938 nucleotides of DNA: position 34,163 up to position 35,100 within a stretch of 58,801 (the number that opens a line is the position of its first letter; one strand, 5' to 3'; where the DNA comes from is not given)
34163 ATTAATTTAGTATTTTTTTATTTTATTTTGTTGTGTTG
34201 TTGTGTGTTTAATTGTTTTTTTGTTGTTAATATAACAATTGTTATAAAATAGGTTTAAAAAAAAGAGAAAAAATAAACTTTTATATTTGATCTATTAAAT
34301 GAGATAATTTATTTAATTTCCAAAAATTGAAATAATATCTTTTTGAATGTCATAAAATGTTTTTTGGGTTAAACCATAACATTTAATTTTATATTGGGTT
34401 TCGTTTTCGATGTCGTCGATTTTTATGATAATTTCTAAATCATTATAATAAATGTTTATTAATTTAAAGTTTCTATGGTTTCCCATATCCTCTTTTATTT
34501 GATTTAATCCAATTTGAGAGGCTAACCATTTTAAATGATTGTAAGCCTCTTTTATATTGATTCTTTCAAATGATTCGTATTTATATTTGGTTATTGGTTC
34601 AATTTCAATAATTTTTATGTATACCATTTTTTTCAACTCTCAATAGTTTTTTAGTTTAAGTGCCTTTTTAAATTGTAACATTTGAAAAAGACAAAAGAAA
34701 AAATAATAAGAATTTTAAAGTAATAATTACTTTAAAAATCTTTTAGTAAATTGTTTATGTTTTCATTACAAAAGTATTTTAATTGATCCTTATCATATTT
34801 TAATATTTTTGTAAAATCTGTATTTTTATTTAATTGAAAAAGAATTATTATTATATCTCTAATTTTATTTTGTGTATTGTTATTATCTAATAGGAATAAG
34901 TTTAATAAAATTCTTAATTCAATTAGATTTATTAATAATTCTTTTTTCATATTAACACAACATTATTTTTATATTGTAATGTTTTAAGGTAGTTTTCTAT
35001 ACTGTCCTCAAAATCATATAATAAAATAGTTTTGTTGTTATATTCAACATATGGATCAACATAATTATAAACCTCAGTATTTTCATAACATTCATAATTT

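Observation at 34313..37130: Array of very AT-rich gene cassettes, each with the same promoter-leader and a T-rich terminator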

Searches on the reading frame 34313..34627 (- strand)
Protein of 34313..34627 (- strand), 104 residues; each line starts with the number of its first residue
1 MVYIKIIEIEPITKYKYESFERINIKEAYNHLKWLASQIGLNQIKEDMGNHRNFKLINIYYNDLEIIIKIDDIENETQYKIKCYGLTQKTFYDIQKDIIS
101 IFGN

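Call 11: search_protein_families(library=pfam, proteins=[window:34313-34627:-], max_evalue=1)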
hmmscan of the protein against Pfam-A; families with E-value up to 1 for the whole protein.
window:34313-34627:- (104 aa): 2 families
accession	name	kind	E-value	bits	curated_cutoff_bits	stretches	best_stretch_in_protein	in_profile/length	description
PF18746.6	aGPT-Pplase3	-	0.086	12.7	25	1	21-59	95-133/279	Alpha-glutamyl/putrescinyl thymine pyrophosphorylase clade 3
PF13218.11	DUF4026_N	-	0.15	12.5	27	1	39-98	14-77/147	Protein of unknown function (DUF4026) N-terminal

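Call 12: search_protein_families(library=phrogs, proteins=[window:34313-34627:-], max_evalue=1)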
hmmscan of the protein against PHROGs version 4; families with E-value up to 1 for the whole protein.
window:34313-34627:- (104 aa): 0 families

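Call 107: search_protein_families(library=padloc, proteins=[window:34313-34627:-], max_evalue=0.1)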
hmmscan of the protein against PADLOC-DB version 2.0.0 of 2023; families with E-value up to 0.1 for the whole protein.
window:34313-34627:- (104 aa): 0 families

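Call 108: search_protein_families(library=ncbifam, proteins=[window:34313-34627:-], max_evalue=0.1)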
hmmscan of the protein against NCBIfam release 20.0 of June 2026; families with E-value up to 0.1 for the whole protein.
window:34313-34627:- (104 aa): 0 families

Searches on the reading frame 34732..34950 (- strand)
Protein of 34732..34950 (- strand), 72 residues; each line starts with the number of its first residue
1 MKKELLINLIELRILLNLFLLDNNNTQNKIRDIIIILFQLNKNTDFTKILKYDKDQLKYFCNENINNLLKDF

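Call 11: search_protein_families(library=pfam, proteins=[window:34732-34950:-], max_evalue=1)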
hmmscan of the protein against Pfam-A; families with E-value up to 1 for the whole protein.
window:34732-34950:- (72 aa): 1 family
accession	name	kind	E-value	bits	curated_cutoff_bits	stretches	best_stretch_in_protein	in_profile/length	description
PF21662.3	WipA_N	-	0.3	12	27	1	4-58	15-70/105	WipA, alpha-helical hairpin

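Call 12: search_protein_families(library=phrogs, proteins=[window:34732-34950:-], max_evalue=1)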
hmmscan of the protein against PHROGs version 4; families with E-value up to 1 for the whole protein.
window:34732-34950:- (72 aa): 0 families

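Call 107: search_protein_families(library=padloc, proteins=[window:34732-34950:-], max_evalue=0.1)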
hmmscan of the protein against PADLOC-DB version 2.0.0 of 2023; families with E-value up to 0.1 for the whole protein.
window:34732-34950:- (72 aa): 0 families

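Call 108: search_protein_families(library=ncbifam, proteins=[window:34732-34950:-], max_evalue=0.1)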
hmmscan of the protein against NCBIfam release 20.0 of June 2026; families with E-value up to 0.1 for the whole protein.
window:34732-34950:- (72 aa): 0 families
